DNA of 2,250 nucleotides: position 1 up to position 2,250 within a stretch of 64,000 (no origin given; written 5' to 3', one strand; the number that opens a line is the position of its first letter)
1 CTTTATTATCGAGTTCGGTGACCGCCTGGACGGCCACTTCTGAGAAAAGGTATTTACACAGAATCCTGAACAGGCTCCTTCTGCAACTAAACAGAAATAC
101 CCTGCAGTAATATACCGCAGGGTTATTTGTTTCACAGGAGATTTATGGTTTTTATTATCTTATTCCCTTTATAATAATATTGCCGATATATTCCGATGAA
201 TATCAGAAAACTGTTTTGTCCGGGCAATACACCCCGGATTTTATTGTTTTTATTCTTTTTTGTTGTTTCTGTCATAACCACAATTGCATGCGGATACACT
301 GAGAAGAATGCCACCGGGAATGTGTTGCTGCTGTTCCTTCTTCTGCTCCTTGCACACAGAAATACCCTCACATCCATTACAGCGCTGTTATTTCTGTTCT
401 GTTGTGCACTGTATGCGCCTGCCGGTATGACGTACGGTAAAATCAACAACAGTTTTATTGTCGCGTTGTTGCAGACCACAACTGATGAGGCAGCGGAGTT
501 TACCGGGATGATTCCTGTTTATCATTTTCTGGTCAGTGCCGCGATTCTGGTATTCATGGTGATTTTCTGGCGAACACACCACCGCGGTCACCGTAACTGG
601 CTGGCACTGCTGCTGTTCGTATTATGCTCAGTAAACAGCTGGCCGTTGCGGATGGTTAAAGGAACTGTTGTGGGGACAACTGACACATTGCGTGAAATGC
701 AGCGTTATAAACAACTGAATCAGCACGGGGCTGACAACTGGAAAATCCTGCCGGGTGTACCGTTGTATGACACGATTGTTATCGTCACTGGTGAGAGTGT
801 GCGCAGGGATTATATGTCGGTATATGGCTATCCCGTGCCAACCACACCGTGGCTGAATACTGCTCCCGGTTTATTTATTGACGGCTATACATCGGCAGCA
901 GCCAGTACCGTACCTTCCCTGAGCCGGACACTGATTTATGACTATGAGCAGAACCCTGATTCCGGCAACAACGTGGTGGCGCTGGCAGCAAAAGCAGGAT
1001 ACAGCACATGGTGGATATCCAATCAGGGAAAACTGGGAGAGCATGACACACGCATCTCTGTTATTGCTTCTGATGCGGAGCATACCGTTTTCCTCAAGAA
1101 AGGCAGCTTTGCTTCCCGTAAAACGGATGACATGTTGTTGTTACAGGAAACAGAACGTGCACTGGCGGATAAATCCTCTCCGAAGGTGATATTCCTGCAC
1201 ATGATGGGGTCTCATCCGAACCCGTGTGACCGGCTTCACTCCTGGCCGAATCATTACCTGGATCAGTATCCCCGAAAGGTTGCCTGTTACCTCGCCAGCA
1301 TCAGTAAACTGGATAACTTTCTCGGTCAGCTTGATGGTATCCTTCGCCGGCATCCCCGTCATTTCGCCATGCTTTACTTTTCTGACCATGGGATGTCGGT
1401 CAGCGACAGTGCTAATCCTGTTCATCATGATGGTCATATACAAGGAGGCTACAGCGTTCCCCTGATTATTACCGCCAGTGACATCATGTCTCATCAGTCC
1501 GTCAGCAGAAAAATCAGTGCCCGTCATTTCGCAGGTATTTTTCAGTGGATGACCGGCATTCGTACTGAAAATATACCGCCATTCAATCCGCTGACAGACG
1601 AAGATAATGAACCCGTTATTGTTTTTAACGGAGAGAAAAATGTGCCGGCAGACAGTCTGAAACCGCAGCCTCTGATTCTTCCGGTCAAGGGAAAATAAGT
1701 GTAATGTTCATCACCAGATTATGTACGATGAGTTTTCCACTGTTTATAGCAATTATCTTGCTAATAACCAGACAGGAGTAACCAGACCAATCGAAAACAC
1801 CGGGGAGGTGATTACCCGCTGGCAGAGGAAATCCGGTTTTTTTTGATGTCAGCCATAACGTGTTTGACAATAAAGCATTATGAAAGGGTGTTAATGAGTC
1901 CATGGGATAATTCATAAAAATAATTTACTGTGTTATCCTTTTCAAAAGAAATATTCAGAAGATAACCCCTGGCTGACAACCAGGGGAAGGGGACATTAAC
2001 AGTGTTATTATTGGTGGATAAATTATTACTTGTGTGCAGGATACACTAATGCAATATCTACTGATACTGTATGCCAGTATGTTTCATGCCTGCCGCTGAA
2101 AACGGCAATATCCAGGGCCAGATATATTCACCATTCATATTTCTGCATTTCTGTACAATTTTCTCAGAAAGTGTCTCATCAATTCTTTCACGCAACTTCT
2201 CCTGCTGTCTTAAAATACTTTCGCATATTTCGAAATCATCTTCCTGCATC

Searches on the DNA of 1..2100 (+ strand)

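Call 5: search_dna_similar(query=window:1-700:+, collection=ecoli_genomes, mode=near, max_rows=30, rows=spread)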
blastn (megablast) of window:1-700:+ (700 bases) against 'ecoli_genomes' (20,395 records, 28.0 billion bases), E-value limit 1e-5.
Records with a match: 3521; places in all: 5206; records where one place covers at least 80% of the query: 1473.
Genomes with a match: 3368 of 5426; with a place that covers at least 80% of the query: 1473. Places per genome that has any: lowest 1, median 1, highest 22. On chromosomes: 4838 places; on plasmids: 368.
Best place of each record, by identity: >=99% 288; 95-99% 346; 90-95% 2651; 80-90% 236.
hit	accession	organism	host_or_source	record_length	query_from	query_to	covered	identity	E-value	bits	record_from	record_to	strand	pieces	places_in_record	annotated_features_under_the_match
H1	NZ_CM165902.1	Escherichia coli strain N10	Homo sapiens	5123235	78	700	89%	100.0%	0e+0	1151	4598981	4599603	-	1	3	phosphoethanolamine transferase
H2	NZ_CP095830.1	Escherichia coli strain EC12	avian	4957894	78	700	89%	99.4%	0e+0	1129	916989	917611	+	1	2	phosphoethanolamine transferase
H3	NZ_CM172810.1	Escherichia coli strain FCI5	Homo sapiens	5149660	78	700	89%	99.0%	0e+0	1118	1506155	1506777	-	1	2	phosphoethanolamine transferase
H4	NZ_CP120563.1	Escherichia coli strain H22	Homo sapiens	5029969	78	700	89%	94.8%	0e+0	974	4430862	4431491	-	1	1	phosphoethanolamine transferase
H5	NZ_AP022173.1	Escherichia coli strain WP7-S17-ESBL-01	-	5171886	78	700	89%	94.0%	0e+0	946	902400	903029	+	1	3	phosphoethanolamine transferase domain-containing protein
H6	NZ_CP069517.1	Escherichia coli strain FDAARGOS_1262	Homo sapiens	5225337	78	700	89%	93.8%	0e+0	941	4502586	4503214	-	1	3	phosphoethanolamine transferase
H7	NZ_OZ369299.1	Escherichia coli strain Esc8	not applicable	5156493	78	700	89%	93.8%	0e+0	941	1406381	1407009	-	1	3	phosphoethanolamine transferase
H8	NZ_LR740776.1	Escherichia coli strain BEN2908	Gallus gallus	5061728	78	700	89%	93.8%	0e+0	935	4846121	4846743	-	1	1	phosphoethanolamine transferase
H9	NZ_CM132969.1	Escherichia coli strain 167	Homo sapiens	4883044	79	700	89%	93.0%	0e+0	915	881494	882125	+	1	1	phosphoethanolamine transferase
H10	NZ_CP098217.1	Escherichia coli strain Z0117EC0032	Canis lupus familiaris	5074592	78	700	89%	91.8%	0e+0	869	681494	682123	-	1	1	phosphoethanolamine transferase domain-containing protein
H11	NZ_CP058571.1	Escherichia coli strain EC2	Homo sapiens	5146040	78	700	89%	90.0%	0e+0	809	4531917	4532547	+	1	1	phosphoethanolamine transferase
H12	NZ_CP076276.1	Escherichia coli strain SA31-1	Bubalus bubalis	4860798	78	700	89%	87.3%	0e+0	708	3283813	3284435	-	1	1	phosphoethanolamine transferase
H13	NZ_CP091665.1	Escherichia coli strain KOr019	river water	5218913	122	700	83%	93.4%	0e+0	859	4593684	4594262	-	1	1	phosphoethanolamine transferase domain-containing protein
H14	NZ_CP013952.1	Escherichia coli strain HST04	TAKARA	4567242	509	700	27%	91.7%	8e-68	267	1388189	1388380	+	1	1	phosphoethanolamine transferase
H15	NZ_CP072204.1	Escherichia coli strain LWY6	feces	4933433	509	700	27%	91.7%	8e-68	267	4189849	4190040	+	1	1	phosphoethanolamine transferase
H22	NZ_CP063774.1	Escherichia coli O25b:H4-ST131 strain ST131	wastewater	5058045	512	665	22%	91.6%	1e-51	213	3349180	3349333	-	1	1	phosphoethanolamine transferase | tyrosine-type recombinase/integrase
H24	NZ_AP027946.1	Escherichia coli strain VE-F10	-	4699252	1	78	11%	96.2%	4e-26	128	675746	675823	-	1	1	IS256-like element IS1414 family transposase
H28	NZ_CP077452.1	Escherichia coli O111:H8 strain 8234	Homo sapiens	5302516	1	77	11%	93.5%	3e-22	115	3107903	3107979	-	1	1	transposase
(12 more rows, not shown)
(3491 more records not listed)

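Call 6: get_annotated_region(hit=H1, flank=2500)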
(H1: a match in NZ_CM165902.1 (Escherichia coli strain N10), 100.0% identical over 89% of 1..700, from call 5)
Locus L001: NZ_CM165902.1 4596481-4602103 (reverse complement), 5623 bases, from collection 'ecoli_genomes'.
description: Escherichia coli strain N10 chromosome, whole genome shotgun sequence
organism: Escherichia coli strain N10 (NCBI taxid 562)
replicon: chromosome; assembly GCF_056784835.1
host: Homo sapiens; source: CSF; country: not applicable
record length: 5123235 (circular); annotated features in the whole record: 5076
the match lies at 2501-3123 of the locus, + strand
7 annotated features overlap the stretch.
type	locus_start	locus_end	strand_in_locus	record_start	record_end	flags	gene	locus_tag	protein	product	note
CDS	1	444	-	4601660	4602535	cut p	-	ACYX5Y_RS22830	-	phosphorothioated DNA-binding restriction endonuclease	internal stop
CDS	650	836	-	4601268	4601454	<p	-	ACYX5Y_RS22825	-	integrase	frameshifted; incomplete; partial in the middle of a contig; missing N-terminus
CDS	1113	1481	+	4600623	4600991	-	-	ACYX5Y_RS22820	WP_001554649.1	hypothetical protein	-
CDS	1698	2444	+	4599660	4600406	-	-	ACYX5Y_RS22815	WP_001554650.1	outer membrane protein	-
CDS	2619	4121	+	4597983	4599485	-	-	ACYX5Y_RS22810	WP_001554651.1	phosphoethanolamine transferase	-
CDS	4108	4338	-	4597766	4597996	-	-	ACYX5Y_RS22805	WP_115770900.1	hypothetical protein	-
CDS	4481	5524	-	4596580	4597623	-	-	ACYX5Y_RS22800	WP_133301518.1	tetratricopeptide repeat protein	-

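Call 7: get_annotated_region(hit=H4, flank=2500)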
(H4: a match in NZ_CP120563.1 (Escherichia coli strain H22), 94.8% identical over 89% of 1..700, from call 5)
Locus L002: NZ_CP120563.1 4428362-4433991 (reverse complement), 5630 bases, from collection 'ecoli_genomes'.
description: Escherichia coli strain H22 chromosome, complete genome
organism: Escherichia coli strain H22 (NCBI taxid 562)
replicon: chromosome; assembly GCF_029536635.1
host: Homo sapiens; source: feces; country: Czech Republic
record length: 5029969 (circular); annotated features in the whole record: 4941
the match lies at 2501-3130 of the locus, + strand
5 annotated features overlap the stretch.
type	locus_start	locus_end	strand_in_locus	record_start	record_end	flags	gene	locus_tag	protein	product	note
CDS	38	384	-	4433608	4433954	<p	-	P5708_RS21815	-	GTP-binding protein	frameshifted; incomplete; partial in the middle of a contig; missing N-terminus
CDS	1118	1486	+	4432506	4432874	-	-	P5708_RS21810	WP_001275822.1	hypothetical protein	-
CDS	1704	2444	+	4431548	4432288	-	-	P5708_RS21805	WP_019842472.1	outer membrane protein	-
CDS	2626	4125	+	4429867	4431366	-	-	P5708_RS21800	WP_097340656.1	phosphoethanolamine transferase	-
CDS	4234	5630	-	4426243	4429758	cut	-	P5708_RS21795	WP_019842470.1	AAA domain-containing protein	-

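Call 8: get_annotated_region(hit=H8, flank=2500)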
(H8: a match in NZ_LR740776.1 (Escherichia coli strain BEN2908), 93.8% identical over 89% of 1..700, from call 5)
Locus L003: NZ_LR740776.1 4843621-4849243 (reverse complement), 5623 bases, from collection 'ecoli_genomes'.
description: Escherichia coli strain BEN2908 isolate 1 day old chicken chromosome APEC2908, complete sequence
organism: Escherichia coli strain BEN2908 (NCBI taxid 562)
replicon: chromosome; assembly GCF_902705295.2
host: Gallus gallus; source: chicken trachea; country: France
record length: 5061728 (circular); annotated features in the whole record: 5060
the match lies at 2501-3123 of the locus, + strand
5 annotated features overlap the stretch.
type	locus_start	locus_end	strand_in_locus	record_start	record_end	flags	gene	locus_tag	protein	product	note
CDS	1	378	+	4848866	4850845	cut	-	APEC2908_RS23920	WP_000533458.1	PhoX family protein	-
CDS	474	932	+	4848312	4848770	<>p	-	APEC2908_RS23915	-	iron ABC transporter permease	frameshifted; incomplete; partial in the middle of a contig; missing N-terminus and C-terminus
CDS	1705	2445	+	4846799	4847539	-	-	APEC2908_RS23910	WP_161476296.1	outer membrane protein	-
CDS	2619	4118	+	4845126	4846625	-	-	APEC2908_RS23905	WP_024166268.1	phosphoethanolamine transferase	-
CDS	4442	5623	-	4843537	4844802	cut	-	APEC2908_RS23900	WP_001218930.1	tyrosine-type recombinase/integrase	-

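Call 9: get_annotated_region(hit=H11, flank=2500)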
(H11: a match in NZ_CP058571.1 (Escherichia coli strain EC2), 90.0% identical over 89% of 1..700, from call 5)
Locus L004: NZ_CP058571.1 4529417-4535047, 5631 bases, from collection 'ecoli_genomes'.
description: Escherichia coli strain EC2 chromosome, complete genome
organism: Escherichia coli strain EC2 (NCBI taxid 562)
replicon: chromosome; assembly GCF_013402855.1
host: Homo sapiens; source: urinary tract; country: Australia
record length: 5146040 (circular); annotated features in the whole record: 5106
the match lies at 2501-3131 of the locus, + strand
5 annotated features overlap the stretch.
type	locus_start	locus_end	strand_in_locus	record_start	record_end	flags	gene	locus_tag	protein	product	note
CDS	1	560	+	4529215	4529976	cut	-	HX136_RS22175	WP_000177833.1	EAL domain-containing protein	-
CDS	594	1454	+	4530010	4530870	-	-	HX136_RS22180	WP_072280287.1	hypothetical protein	-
CDS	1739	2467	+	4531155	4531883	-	-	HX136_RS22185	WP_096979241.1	outer membrane protein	-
CDS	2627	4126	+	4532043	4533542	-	-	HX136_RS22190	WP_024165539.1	phosphoethanolamine transferase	-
CDS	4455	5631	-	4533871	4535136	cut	-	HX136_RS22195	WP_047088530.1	tyrosine-type recombinase/integrase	-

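Call 10: get_annotated_region(hit=H12, flank=2500)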
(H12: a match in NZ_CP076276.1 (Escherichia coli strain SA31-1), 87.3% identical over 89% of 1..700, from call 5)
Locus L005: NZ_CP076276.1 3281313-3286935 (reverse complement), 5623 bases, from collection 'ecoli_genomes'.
description: Escherichia coli strain SA31-1 chromosome, complete genome
organism: Escherichia coli strain SA31-1 (NCBI taxid 562)
replicon: chromosome; assembly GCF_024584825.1
host: Bubalus bubalis; source: missing; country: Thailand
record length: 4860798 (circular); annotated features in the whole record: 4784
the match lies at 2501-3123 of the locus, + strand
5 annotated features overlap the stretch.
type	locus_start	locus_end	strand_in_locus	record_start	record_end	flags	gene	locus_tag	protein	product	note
CDS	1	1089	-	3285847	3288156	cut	-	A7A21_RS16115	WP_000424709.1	tellurite resistance TerB family protein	-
CDS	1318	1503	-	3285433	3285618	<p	-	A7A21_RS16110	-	integrase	internal stop; incomplete; partial in the middle of a contig; missing N-terminus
CDS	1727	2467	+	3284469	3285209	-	-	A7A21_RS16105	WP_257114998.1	outer membrane protein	-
CDS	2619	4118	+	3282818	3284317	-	-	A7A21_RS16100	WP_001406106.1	phosphoethanolamine transferase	-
CDS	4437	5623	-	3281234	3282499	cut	-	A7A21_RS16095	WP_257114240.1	tyrosine-type recombinase/integrase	-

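Call 15: search_rna_families(source=window, start=1, end=2100, threshold=evalue, max_evalue=1)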
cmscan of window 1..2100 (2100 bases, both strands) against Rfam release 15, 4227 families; matches with E-value up to 1: 3.
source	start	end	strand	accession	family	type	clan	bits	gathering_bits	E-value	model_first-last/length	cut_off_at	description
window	779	861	+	RF03856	mir-1188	Gene; miRNA;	-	21.7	106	0.18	1-82/82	no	mir-1188 microRNA precursor family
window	54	272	-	RF01675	CrcZ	Gene; sRNA;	-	20.5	95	0.0073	1-398/398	no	Pseudomonas sRNA CrcZ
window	84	133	+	RF03116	aCoV-5UTR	Cis-reg;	CL00116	15.8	70.3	0.66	68-131/323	no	Alphacoronavirus 5'UTR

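Call 20: search_dna_similar(query=window:96-230:+, collection=ecoli_genomes, mode=distant, max_rows=60, rows=spread)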
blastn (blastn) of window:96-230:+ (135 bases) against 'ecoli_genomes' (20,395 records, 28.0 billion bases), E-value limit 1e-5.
Records with a match: 1511; places in all: 1769; records where one place covers at least 80% of the query: 1462.
Genomes with a match: 1511 of 5426; with a place that covers at least 80% of the query: 1462. Places per genome that has any: lowest 1, median 1, highest 4. On chromosomes: 1766 places; on plasmids: 3.
Best place of each record, by identity: >=99% 267; 95-99% 60; 90-95% 50; 80-90% 840; 60-80% 294.
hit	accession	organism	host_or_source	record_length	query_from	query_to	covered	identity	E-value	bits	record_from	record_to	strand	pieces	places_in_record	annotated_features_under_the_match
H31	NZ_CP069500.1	Escherichia coli strain FDAARGOS_1258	Homo sapiens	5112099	1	135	100%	100.0%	6e-62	244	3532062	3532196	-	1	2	phosphoethanolamine transferase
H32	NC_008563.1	Escherichia coli APEC O1 strain APEC O1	lesion site (lung) of a dead turkey ...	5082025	1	135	100%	99.3%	3e-60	240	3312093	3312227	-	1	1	phosphoethanolamine transferase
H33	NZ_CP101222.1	Escherichia coli strain EC21Z-144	Homo sapiens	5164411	1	135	100%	99.3%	3e-60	240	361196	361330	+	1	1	phosphoethanolamine transferase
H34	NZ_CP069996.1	Escherichia coli strain FDAARGOS_1300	Homo sapiens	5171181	1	135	100%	99.3%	3e-60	240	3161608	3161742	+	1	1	phosphoethanolamine transferase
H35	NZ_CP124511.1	Escherichia coli strain AVS0501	environmental: river/lake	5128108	1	135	100%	99.3%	3e-60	240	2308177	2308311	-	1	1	phosphoethanolamine transferase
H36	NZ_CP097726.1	Escherichia coli strain MS1050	Chicken heart (Gallus gallus)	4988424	1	135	100%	99.3%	3e-60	240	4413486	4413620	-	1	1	phosphoethanolamine transferase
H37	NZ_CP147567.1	Escherichia coli strain GN02100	Homo sapiens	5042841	1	135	100%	99.3%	3e-60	240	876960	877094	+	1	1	phosphoethanolamine transferase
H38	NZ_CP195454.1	Escherichia coli strain 22AR0750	Homo sapiens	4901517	1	135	100%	99.3%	3e-60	240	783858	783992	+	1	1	phosphoethanolamine transferase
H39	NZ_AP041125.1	Escherichia coli strain KN12-1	Homo sapiens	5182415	1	135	100%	99.3%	3e-60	240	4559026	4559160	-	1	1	phosphoethanolamine transferase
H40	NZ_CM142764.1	Escherichia coli strain GPEC60-33-648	chicken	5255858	1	135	100%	99.3%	3e-60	240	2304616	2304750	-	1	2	phosphoethanolamine transferase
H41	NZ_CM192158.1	Escherichia coli strain CMZE087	Homo sapiens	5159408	1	135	100%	99.3%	3e-60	240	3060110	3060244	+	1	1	phosphoethanolamine transferase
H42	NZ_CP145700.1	Escherichia coli strain S1-IVC-02-A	Homo sapiens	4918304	1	135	100%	97.8%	1e-57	231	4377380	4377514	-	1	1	phosphoethanolamine transferase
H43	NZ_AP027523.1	Escherichia coli strain LR-33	Homo sapiens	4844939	1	135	100%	97.0%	2e-56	226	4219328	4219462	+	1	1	phosphoethanolamine transferase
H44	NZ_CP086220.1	Escherichia coli strain 779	Homo sapiens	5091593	1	135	100%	94.8%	4e-52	213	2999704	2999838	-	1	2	phosphoethanolamine transferase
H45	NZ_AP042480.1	Escherichia coli strain OkiPb01676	bovine feces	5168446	1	135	100%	94.8%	4e-52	213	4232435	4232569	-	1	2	phosphoethanolamine transferase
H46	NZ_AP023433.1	Escherichia coli strain M719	Homo sapiens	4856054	1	135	100%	85.2%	8e-35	154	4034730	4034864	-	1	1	phosphoethanolamine transferase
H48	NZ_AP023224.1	Escherichia coli strain YJ1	Homo sapiens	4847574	1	135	100%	84.4%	4e-33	150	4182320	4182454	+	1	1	phosphoethanolamine transferase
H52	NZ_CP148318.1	Escherichia coli strain Z1323MEC0001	Mammal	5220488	1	135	100%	81.8%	2e-30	140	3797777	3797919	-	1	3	phosphoethanolamine transferase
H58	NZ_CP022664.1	Escherichia coli strain FORC 064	cucumber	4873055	1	135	100%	80.7%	2e-29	136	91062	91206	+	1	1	phosphoethanolamine transferase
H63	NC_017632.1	Escherichia coli UM146 strain UM146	-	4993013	1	135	100%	80.3%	3e-27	129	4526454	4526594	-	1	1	phosphoethanolamine transferase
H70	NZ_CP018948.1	Escherichia coli strain Ecol_224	Homo sapiens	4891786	1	129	96%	83.9%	1e-32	147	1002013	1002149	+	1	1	phosphoethanolamine transferase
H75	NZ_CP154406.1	Escherichia coli strain TST3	pig carcass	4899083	1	135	100%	76.9%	7e-23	115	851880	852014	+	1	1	phosphoethanolamine transferase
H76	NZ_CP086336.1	Escherichia coli strain EBJ001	Homo sapiens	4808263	5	134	96%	77.5%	9e-22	111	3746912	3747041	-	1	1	phosphoethanolamine transferase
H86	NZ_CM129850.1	Escherichia coli strain TB06051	fresh water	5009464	27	135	81%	85.3%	4e-26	125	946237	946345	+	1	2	phosphoethanolamine transferase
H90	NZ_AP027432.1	Escherichia coli strain EC581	Sus scrofa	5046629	65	134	52%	85.7%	4e-13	82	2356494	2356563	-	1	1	phosphoethanolamine transferase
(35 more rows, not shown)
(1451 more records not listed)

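Call 21: get_annotated_region(hit=H32, flank=400)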
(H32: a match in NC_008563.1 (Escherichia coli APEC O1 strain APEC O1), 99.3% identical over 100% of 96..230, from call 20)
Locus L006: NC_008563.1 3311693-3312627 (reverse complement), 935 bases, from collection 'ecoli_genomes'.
description: Escherichia coli APEC O1, complete sequence
organism: Escherichia coli APEC O1 strain APEC O1 (NCBI taxid 405955)
replicon: chromosome; assembly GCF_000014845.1
host: -; source: lesion site (lung) of a dead turkey with colibacillosis; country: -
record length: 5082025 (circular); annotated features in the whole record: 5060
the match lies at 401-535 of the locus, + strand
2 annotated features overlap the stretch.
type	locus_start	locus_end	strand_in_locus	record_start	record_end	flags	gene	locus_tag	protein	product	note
CDS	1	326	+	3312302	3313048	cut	tia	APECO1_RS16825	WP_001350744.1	invasion outer membrane protein Tia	-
CDS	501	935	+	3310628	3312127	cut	-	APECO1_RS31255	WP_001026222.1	phosphoethanolamine transferase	-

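Call 22: get_annotated_region(hit=H42, flank=400)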
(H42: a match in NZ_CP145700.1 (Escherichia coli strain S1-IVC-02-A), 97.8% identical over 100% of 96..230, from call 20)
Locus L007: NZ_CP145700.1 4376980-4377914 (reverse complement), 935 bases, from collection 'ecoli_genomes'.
description: Escherichia coli strain S1-IVC-02-A chromosome, complete genome
organism: Escherichia coli strain S1-IVC-02-A (NCBI taxid 562)
replicon: chromosome; assembly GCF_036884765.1
host: Homo sapiens; source: stool; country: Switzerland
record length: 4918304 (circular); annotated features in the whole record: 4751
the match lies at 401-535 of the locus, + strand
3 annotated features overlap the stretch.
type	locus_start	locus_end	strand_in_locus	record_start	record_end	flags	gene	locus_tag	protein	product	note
CDS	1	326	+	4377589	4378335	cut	tia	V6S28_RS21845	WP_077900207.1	invasion outer membrane protein Tia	-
CDS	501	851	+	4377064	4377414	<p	-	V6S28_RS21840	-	phosphoethanolamine transferase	incomplete; partial in the middle of a contig; missing C-terminus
CDS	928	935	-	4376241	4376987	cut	istB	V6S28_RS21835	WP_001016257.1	IS21-like element ISEc12 family helper ATPase IstB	-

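Call 23: get_annotated_region(hit=H43, flank=400)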
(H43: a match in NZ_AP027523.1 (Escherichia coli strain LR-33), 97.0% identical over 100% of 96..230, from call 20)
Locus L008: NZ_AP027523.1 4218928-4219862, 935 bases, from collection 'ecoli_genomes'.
description: Escherichia coli strain LR-33 chromosome, complete genome
organism: Escherichia coli strain LR-33 (NCBI taxid 562)
replicon: chromosome; assembly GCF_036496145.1
host: Homo sapiens; source: feces; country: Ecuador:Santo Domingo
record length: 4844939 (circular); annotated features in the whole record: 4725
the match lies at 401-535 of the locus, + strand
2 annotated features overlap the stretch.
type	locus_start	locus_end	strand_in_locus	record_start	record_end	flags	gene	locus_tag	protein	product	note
CDS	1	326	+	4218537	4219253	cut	-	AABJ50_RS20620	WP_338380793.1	outer membrane protein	-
CDS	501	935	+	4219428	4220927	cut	-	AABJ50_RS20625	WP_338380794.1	phosphoethanolamine transferase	-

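Call 24: get_annotated_region(hit=H44, flank=400)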
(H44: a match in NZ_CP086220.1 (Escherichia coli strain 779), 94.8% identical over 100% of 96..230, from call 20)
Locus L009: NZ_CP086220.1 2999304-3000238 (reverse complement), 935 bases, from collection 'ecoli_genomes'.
description: Escherichia coli strain 779 chromosome, complete genome
organism: Escherichia coli strain 779 (NCBI taxid 562)
replicon: chromosome; assembly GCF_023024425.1
host: Homo sapiens; source: urine; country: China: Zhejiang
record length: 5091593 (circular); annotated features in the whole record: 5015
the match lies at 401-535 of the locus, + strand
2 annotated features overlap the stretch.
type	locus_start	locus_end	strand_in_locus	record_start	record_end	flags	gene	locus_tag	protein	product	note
CDS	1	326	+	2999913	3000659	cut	tia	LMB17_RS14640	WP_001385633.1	invasion outer membrane protein Tia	-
CDS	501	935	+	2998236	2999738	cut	-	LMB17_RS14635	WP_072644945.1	phosphoethanolamine transferase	-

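Call 25: get_annotated_region(hit=H46, flank=400)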
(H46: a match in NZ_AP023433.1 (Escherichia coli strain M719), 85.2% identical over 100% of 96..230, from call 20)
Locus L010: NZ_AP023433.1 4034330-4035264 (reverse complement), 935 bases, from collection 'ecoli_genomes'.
description: Escherichia coli strain M719 chromosome, complete genome
organism: Escherichia coli strain M719 (NCBI taxid 562)
replicon: chromosome; assembly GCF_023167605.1
host: Homo sapiens; source: -; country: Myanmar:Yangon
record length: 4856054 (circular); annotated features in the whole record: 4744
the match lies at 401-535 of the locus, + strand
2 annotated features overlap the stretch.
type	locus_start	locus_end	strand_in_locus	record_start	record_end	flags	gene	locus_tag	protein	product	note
CDS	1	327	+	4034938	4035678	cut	-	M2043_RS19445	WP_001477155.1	outer membrane protein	-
CDS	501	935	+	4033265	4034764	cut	-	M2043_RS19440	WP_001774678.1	phosphoethanolamine transferase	-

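Call 26: get_annotated_region(hit=H48, flank=400)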
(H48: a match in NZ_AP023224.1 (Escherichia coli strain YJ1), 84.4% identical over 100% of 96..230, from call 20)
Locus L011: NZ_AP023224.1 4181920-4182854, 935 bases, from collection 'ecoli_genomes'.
description: Escherichia coli strain YJ1 chromosome, complete genome
organism: Escherichia coli strain YJ1 (NCBI taxid 562)
replicon: chromosome; assembly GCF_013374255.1
host: Homo sapiens; source: -; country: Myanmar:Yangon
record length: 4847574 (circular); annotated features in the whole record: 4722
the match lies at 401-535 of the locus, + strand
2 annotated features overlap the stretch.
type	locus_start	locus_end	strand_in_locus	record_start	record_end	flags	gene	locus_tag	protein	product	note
CDS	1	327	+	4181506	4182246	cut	-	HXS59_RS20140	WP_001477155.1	outer membrane protein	-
CDS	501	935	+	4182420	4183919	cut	-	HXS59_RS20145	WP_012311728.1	phosphoethanolamine transferase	-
